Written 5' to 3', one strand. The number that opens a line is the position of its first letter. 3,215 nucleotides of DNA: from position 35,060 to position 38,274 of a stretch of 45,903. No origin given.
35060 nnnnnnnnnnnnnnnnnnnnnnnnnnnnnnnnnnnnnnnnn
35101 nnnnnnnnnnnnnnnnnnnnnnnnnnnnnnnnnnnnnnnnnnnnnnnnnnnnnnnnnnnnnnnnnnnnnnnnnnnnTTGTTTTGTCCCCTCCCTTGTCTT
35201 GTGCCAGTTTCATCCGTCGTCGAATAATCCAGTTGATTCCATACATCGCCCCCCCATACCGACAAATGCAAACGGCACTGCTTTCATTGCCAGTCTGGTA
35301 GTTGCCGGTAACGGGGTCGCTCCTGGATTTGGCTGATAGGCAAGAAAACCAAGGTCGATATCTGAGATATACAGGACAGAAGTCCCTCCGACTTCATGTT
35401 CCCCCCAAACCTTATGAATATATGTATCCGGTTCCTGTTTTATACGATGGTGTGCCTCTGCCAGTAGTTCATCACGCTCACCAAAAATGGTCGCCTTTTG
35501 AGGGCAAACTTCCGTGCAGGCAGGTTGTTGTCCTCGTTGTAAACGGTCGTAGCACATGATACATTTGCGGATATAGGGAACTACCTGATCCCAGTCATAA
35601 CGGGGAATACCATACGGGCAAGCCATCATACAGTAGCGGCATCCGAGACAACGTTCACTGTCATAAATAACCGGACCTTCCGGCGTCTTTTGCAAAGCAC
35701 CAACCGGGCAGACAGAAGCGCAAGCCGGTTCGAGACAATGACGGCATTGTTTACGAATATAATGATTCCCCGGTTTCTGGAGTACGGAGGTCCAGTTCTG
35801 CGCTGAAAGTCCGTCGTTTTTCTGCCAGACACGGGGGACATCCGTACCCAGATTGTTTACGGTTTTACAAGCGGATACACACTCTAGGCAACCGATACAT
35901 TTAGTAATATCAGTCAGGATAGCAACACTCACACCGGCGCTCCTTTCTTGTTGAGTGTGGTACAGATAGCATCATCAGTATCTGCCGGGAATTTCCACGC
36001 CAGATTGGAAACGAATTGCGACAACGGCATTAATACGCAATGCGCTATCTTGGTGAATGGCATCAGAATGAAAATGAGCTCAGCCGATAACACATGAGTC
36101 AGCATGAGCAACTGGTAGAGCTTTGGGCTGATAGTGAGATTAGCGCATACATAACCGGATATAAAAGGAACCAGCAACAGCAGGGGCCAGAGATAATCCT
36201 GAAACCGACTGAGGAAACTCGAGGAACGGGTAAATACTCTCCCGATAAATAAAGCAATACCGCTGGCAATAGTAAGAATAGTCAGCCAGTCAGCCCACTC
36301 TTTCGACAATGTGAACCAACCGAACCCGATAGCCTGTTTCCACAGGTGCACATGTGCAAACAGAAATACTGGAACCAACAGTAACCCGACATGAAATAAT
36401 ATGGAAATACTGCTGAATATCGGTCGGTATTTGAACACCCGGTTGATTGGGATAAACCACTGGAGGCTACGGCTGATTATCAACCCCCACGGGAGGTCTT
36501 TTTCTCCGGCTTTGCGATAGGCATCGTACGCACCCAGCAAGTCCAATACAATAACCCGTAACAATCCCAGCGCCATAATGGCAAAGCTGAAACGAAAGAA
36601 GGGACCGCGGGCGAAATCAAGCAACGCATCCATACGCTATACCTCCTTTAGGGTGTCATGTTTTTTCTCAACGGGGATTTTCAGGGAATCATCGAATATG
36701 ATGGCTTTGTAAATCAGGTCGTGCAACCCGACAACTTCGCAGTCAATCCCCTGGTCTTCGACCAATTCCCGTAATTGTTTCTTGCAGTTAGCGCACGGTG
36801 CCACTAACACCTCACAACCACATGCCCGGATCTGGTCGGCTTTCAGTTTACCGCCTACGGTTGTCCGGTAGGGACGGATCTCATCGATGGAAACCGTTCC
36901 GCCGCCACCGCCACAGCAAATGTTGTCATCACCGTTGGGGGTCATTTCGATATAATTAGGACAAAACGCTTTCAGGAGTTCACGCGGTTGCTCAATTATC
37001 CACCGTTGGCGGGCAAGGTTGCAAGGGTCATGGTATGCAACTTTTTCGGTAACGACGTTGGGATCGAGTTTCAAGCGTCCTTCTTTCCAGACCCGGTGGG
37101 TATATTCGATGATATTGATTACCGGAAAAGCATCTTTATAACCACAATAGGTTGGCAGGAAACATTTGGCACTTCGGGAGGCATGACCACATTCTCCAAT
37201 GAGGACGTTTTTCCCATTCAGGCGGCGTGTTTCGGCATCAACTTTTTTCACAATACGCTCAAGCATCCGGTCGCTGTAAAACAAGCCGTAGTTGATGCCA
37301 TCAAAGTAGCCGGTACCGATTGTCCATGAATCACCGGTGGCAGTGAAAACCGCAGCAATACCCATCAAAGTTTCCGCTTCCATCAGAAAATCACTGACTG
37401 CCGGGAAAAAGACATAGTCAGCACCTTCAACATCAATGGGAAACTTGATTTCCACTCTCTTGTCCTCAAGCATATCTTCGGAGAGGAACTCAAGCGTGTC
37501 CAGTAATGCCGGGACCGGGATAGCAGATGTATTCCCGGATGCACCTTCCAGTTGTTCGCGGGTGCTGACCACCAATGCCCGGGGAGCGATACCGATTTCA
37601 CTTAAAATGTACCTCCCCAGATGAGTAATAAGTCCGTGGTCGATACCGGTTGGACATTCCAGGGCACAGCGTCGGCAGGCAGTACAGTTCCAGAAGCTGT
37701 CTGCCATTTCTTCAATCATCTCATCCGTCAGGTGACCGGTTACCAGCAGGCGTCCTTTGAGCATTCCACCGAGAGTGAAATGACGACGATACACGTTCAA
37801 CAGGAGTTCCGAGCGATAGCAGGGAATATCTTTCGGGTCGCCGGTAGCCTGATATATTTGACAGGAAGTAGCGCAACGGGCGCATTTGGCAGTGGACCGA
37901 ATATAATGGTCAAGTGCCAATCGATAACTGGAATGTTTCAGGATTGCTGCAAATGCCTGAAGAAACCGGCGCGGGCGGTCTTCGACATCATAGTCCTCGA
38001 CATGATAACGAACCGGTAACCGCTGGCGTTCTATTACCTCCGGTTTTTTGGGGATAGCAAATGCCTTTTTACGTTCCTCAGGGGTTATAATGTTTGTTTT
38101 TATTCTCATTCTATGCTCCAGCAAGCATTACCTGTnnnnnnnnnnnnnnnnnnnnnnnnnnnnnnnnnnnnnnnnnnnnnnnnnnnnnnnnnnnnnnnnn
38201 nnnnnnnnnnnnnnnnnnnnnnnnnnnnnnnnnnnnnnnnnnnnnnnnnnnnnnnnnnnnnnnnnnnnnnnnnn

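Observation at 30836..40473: Sigma-54-controlled operon for a DsrMKJOP/Hme-like transmembrane redox complex with non-canonical composition and its own sensors (top candidate for an undescribed system)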

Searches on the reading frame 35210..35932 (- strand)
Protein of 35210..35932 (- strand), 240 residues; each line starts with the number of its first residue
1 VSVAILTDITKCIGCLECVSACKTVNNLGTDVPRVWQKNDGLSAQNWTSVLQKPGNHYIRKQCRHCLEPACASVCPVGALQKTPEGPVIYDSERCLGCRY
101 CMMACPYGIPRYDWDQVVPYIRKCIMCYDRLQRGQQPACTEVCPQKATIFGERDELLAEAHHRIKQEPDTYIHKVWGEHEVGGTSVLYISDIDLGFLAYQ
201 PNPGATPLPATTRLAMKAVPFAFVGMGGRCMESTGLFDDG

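Call 3: search_protein_families(library=pfam, proteins=[window:35210-35932:-], max_evalue=0.01)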
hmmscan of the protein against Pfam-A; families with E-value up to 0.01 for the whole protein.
window:35210-35932:- (240 aa): 14 families
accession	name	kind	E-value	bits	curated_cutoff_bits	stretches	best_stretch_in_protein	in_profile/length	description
PF13247.11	Fer4_11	-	6.5e-25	87.7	26.2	1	58-153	5-100/100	4Fe-4S dicluster domain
PF12838.12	Fer4_7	-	3.6e-13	50.2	27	2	62-109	1-52/52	4Fe-4S dicluster domain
PF13187.11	Fer4_9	-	2.7e-12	47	27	2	94-147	1-51/52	4Fe-4S dicluster domain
PF12837.12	Fer4_6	-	4.5e-12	45.7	25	2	89-109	3-23/24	4Fe-4S binding domain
PF00037.32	Fer4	-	1.2e-11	44.4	21.1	2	88-109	1-22/24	4Fe-4S binding domain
PF12797.12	Fer4_2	-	3e-11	42.9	24.5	2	87-107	2-22/22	4Fe-4S binding domain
PF13237.11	Fer4_10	-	4.2e-11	43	25.5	2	88-144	2-53/53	4Fe-4S dicluster domain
PF12798.12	Fer4_3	-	5.2e-06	27.3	27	0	95-109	1-15/15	4Fe-4S binding domain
PF13183.11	Fer4_8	-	5.4e-06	27.3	27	1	9-78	2-67/68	4Fe-4S dicluster domain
PF14697.11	Fer4_21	-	0.00015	22.2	35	0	61-106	6-52/59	4Fe-4S dicluster domain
PF25160.1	LdpA_Fe-S-bd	-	0.00015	21.9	27.6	0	66-108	5-41/49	LdpA Fe-S cluster-binding domain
PF13484.11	Fer4_16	-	0.0002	22.5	30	0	94-107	52-65/66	4Fe-4S double cluster binding domain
PF12800.12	Fer4_4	-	0.00075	20.1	24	0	93-108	2-17/17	4Fe-4S binding domain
PF13534.11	Fer4_17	-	0.0046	17.9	22.2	0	94-109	1-16/61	4Fe-4S dicluster domain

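Call 4: search_protein_families(library=ncbifam, proteins=[window:35210-35932:-], max_evalue=0.01)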
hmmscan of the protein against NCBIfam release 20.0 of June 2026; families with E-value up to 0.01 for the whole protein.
window:35210-35932:- (240 aa): 45 families (the best 25 are shown)
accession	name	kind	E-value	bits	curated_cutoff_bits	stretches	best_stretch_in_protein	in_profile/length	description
NF045715.1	sulf_resp_HmcB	equivalog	3.8e-71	239.7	420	1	2-221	36-266/307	sulfate respiration complex iron-sulfur protein HmcB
NF008134.0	PRK10882.1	equivalog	6.5e-59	199.6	263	1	2-194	38-270/329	hydrogenase 2 operon protein HybA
TIGR01582.1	FDH-beta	equivalog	5.7e-36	124.1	334.7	1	2-190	21-221/283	formate dehydrogenase subunit beta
TIGR02951.1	DMSO_dmsB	equivalog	6.4e-36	123.8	214.1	1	7-158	6-158/161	DMSO/selenate family reductase complex B subunit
NF045797.1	DsrO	equivalog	5.6e-31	107.8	200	1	4-174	45-223/235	sulfate reduction electron transfer complex DsrMKJOP subunit DsrO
TIGR03149.1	cyt_nit_nrfC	equivalog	7.8e-30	103.9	377.6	1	4-175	40-205/225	cytochrome c nitrite reductase Fe-S protein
NF041715.1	arsenate_red_ArrB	equivalog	9e-28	97.4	450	2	1-112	1-106/233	arsenate respiratory reductase iron-sulfur subunit ArrB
TIGR03478.1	DMSO_red_II_bet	subfamily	1e-25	90.4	480.7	2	57-166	125-233/321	DMSO reductase family type II enzyme, iron-sulfur subunit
NF011569.0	PRK14993.1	equivalog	1.1e-25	90.5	416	1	3-166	44-201/244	tetrathionate reductase subunit TtrB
NF038355.1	FDH3_beta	equivalog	1.4e-23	83.9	240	1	4-164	4-175/180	formate dehydrogenase FDH3 subunit beta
NF042979.1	EthbenzDh_ebdB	equivalog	1.9e-23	82.9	740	1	53-166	143-255/354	ethylbenzene dehydrogenase subunit beta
NF041782.1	mnquin_red_QrcC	equivalog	2.8e-21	76.3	400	1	5-115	3-121/239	menaquinone reductase iron-sulfur cluster-binding subunit QrcC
TIGR01660.1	narH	equivalog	3.8e-18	65.2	524.05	1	58-146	178-265/492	nitrate reductase subunit beta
NF009408.0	PRK12769.1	equivalog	1e-17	63.5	1003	1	2-166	2-160/659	formate-dependent uric acid utilization protein AegA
NF045766.1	PhenlGlyoxDHPadI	equivalog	1.2e-16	60.5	700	1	7-155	9-140/443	NADH-dependent phenylglyoxylate dehydrogenase subunit beta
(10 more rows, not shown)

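Call 49: search_solved_structures(query=window:35210-35932:-, max_evalue=1e-10)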
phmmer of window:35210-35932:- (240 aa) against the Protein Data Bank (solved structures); distinct sequences matched with E-value up to 1e-10: 17.
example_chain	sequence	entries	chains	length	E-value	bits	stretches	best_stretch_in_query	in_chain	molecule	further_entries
1kqf_B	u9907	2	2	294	9.1e-33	117.1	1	3-190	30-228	FORMATE DEHYDROGENASE, NITRATE-INDUCIBLE, IRON-SULFUR SUBUNIT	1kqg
2ivf_B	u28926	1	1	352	2.3e-26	96.2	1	54-167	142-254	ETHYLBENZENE DEHYDROGENASE BETA-SUBUNIT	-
6cz7_B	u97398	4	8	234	9.6e-25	90.8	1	3-112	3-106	4Fe-4S ferredoxin, iron-sulfur binding domain protein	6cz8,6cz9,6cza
2vpw_B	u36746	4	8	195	2.8e-24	89.3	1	4-155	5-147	NRFC PROTEIN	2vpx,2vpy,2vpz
1q16_B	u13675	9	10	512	8.4e-22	81.2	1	56-151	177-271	Respiratory nitrate reductase 1 beta chain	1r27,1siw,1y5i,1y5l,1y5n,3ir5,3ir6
4ydd_B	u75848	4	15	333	3.8e-21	79.1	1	51-167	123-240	DMSO reductase family type II enzyme, iron-sulfur subunit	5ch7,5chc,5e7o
30gj_B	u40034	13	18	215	6.5e-21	78.3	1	5-179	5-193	Formate dehydrogenase, beta subunit, putative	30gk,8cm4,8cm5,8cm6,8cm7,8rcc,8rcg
3egw_B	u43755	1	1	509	8.5e-21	77.9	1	56-151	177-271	Respiratory nitrate reductase 1 beta chain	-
6sdr_B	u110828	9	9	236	1e-20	77.7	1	5-179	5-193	Formate dehydrogenase, beta subunit, putative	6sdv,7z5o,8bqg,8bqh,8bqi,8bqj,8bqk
8rc8_B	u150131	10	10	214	1.2e-20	77.5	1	6-179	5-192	Formate dehydrogenase, beta subunit, putative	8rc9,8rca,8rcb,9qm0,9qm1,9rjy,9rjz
1y4z_B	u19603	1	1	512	1.2e-20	77.4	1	56-151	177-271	Respiratory nitrate reductase 1 beta chain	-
9vap_B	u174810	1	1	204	2e-17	66.9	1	5-153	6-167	4Fe-4S dicluster domain-containing protein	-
9mqx_E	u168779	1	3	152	4.5e-14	55.9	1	10-155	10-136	Fe-S-cluster-containing hydrogenase subunit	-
7qv7_A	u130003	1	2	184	8.6e-14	55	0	5-112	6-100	Hydrogen dependent carbon dioxide reductase subunit HycB3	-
7qv7_B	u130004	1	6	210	1.1e-13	54.6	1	5-109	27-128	Hydrogen dependent carbon dioxide reductase subunit HycB4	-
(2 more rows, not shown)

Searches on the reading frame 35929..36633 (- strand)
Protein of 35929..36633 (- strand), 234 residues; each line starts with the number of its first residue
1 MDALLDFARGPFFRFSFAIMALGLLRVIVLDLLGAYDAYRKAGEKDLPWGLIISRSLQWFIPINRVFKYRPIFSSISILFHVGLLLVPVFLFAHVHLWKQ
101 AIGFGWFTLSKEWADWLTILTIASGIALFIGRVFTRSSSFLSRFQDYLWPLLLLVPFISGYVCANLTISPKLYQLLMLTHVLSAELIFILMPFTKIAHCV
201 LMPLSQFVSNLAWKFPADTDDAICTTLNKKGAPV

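Call 3: search_protein_families(library=pfam, proteins=[window:35929-36633:-], max_evalue=0.01)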
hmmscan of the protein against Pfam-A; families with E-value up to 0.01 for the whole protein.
window:35929-36633:- (234 aa): 1 family
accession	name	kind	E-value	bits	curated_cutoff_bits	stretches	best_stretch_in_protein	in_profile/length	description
PF02665.19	Nitrate_red_gam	-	0.0017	18.5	22.9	0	175-206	175-206/217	Nitrate reductase gamma subunit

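Call 4: search_protein_families(library=ncbifam, proteins=[window:35929-36633:-], max_evalue=0.01)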
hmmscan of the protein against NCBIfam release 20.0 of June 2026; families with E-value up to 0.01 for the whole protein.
window:35929-36633:- (234 aa): 2 families
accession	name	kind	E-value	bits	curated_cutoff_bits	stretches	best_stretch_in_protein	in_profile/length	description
NF045723.1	memb_anch_TmcC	equivalog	6.1e-32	110.9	240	1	4-205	3-201/218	TmcC family electron transfer complex membrane anchor subunit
NF045716.1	sulf_resp_HmcE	equivalog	4.9e-30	104.8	275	1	6-205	3-203/226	sulfate respiration complex protein HmcE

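Call 50: search_solved_structures(query=window:35929-36633:-, max_evalue=1)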
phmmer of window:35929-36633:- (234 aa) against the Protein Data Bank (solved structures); distinct sequences matched with E-value up to 1: 0.

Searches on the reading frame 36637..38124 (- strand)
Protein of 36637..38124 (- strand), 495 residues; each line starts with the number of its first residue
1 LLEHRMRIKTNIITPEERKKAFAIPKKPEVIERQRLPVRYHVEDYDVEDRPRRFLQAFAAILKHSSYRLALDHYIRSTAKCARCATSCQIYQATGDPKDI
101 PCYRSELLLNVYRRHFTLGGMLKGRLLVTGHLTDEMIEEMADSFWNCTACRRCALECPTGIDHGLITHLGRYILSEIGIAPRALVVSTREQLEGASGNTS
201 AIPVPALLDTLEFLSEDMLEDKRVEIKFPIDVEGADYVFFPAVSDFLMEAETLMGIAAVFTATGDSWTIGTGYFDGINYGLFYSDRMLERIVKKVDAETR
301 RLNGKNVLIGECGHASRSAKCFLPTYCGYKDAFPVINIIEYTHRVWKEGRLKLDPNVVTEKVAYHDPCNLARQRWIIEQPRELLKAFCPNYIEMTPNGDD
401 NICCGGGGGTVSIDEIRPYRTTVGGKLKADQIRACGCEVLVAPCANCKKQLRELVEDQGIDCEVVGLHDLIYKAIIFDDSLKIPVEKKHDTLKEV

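Call 3: search_protein_families(library=pfam, proteins=[window:36637-38124:-], max_evalue=0.01)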
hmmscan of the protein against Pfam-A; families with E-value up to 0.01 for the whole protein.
window:36637-38124:- (495 aa): 4 families
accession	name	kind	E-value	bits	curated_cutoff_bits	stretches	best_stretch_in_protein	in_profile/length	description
PF02754.22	CCG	-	3.7e-11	43.4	20.6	1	362-452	1-85/85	Cysteine-rich domain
PF13183.11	Fer4_8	-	1.1e-08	35.9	27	1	80-161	7-68/68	4Fe-4S dicluster domain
PF13534.11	Fer4_17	-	0.00016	22.6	22.2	1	80-162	4-61/61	4Fe-4S dicluster domain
PF12838.12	Fer4_7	-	0.0036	18.2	27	1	80-161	4-52/52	4Fe-4S dicluster domain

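Call 4: search_protein_families(library=ncbifam, proteins=[window:36637-38124:-], max_evalue=0.01)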
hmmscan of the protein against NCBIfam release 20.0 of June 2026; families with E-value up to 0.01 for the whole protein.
window:36637-38124:- (495 aa): 12 families
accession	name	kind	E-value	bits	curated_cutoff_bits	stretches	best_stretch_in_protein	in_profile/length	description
NF045796.1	DsrK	equivalog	9.9e-84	281.5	400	1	25-485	2-445/453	sulfate reduction electron transfer complex DsrMKJOP subunit DsrK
NF045711.1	sulf_resp_HmcF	equivalog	8.9e-63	212.6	750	1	70-482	54-456/457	sulfate respiration complex iron-sulfur protein HmcF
NF045724.1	ferredox_TmcB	equivalog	6.3e-62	209.5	735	1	69-475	34-428/430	electron transfer complex ferredoxin TmcB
NF004898.0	PRK06259.1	equivalog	1.4e-18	66.8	385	1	354-475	371-488/488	fumarate reductase (CoM/CoB) subunit TfrB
NF045670.1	quin_L_LdhH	equivalog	6.8e-17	61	800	1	340-470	578-704/706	L-lactate dehydrogenase (quinone) large subunit LdhH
NF008369.0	PRK11168.1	equivalog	1.1e-10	41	278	1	337-453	273-382/401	anaerobic glycerol-3-phosphate dehydrogenase subunit C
NF008434.0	PRK11274.1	equivalog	4.6e-09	35.7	333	2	68-176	15-104/409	glycolate oxidase subunit GlcF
TIGR03379.1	glycerol3P_GlpC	equivalog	1.4e-07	30.6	279.9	1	339-453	272-379/397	anaerobic glycerol-3-phosphate dehydrogenase subunit GlpC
NF045663.1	diclust_near_Sec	equivalog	3.8e-07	28.6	530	1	354-453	528-620/759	pyridine nucleotide-disulfide oxidoreductase/dicluster-binding protein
NF005746.0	PRK07570.1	subfamily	0.0019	17.5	243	1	134-174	200-241/250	succinate dehydrogenase/fumarate reductase iron-sulfur subunit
TIGR00384.1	dhsB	subfamily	0.0037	16.7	88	0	141-163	192-214/222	succinate dehydrogenase and fumarate reductase iron-sulfur protein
NF009226.0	PRK12576.1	equivalog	0.0044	16.4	344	1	132-165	195-228/317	succinate dehydrogenase/fumarate reductase iron-sulfur subunit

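Call 48: search_solved_structures(query=window:36637-38124:-, max_evalue=0.001)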
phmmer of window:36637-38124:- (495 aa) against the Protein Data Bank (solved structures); distinct sequences matched with E-value up to 0.001: 1.
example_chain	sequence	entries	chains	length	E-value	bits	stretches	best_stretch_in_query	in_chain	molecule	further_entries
9ojn_A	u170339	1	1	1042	2.7e-10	42.9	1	142-459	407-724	Iron-sulfur-binding reductase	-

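Call 63: list_cluster_members(proteins=[P0271, window:36637-38124:-, window:33287-35176:-])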
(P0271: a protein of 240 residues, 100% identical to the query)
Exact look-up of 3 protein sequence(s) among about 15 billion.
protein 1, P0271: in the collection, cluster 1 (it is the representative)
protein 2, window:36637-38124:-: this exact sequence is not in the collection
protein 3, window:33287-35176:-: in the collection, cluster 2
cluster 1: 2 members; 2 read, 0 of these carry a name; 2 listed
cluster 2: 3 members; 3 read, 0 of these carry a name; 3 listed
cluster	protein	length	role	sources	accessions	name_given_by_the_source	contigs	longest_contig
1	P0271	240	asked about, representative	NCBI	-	-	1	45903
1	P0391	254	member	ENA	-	-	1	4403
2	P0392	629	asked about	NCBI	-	-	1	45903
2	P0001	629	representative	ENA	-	-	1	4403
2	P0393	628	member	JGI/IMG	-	-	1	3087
